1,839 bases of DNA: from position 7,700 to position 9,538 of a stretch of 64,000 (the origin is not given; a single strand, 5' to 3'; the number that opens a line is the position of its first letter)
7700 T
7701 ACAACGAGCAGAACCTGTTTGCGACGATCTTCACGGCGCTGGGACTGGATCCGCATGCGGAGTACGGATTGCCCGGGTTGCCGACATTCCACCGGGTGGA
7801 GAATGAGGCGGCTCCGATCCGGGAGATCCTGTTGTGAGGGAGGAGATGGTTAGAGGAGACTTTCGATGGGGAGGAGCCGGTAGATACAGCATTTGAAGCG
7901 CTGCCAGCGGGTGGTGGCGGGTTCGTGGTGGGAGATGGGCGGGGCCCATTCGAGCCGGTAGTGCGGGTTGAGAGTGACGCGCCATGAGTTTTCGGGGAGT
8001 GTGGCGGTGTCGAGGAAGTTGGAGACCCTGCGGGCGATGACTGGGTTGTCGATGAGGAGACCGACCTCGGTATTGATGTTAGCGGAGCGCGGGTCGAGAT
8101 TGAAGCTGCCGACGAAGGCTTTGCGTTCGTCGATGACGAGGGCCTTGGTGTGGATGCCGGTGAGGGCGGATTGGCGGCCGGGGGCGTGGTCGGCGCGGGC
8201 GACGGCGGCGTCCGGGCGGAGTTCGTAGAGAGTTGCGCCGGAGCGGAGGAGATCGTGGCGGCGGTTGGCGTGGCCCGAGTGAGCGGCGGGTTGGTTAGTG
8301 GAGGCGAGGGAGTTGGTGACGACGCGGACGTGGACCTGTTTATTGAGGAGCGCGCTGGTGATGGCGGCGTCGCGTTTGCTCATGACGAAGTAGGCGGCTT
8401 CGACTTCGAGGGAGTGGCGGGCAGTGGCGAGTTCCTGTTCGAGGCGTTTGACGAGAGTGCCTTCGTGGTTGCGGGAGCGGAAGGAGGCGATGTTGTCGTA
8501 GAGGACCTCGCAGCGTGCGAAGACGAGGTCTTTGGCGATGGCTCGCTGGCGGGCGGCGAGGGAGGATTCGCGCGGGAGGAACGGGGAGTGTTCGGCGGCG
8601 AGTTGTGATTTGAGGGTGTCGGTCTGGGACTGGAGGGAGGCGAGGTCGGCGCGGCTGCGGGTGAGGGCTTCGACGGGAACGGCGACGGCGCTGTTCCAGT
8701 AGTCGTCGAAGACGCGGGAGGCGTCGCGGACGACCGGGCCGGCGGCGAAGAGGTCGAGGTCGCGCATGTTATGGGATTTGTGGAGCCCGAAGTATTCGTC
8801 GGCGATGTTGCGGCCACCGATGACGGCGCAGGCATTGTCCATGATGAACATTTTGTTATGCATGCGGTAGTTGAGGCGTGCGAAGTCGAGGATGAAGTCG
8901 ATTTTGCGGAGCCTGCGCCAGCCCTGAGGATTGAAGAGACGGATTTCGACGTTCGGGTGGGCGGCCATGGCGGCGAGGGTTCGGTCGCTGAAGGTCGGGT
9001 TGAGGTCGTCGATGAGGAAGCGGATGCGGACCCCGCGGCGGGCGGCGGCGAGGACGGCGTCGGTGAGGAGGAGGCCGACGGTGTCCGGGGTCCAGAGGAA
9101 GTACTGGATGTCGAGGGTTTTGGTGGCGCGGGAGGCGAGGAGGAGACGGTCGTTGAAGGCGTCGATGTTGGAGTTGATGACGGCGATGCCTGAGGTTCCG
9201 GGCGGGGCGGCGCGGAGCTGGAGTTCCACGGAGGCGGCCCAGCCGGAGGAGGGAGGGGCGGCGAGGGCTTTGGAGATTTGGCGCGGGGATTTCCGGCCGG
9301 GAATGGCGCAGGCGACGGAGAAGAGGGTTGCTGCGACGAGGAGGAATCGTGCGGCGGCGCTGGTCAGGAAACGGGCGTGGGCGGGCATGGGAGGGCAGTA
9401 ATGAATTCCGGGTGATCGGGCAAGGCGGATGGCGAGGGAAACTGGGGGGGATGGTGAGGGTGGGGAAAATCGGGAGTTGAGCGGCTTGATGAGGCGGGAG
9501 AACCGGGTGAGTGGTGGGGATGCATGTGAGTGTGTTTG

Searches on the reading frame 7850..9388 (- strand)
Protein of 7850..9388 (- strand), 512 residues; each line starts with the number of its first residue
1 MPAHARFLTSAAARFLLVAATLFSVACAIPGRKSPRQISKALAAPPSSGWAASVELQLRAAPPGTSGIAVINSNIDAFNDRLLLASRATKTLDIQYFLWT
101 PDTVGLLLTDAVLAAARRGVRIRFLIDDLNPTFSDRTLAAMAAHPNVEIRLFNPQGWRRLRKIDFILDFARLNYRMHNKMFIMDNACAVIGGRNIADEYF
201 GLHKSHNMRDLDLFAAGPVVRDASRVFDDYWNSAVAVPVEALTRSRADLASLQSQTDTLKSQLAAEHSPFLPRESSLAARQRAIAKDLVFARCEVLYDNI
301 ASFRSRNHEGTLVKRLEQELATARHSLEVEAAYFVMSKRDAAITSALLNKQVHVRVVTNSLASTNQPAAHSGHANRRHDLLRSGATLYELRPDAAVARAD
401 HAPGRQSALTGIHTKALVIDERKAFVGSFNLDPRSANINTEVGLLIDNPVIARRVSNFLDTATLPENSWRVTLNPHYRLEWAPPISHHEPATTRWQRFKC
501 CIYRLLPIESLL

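Call 75: search_protein_families(library=pfam, proteins=[window:7850-9388:-], max_evalue=0.00001)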
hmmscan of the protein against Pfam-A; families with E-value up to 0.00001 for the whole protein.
window:7850-9388:- (512 aa): 2 families
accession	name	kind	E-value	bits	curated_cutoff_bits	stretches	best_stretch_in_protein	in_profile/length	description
PF13091.12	PLDc_2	-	8.9e-29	100.4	27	2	317-458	2-127/132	PLD-like domain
PF00614.28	PLDc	-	3.9e-11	42.9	21.9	0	413-435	6-28/28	Phospholipase D Active site motif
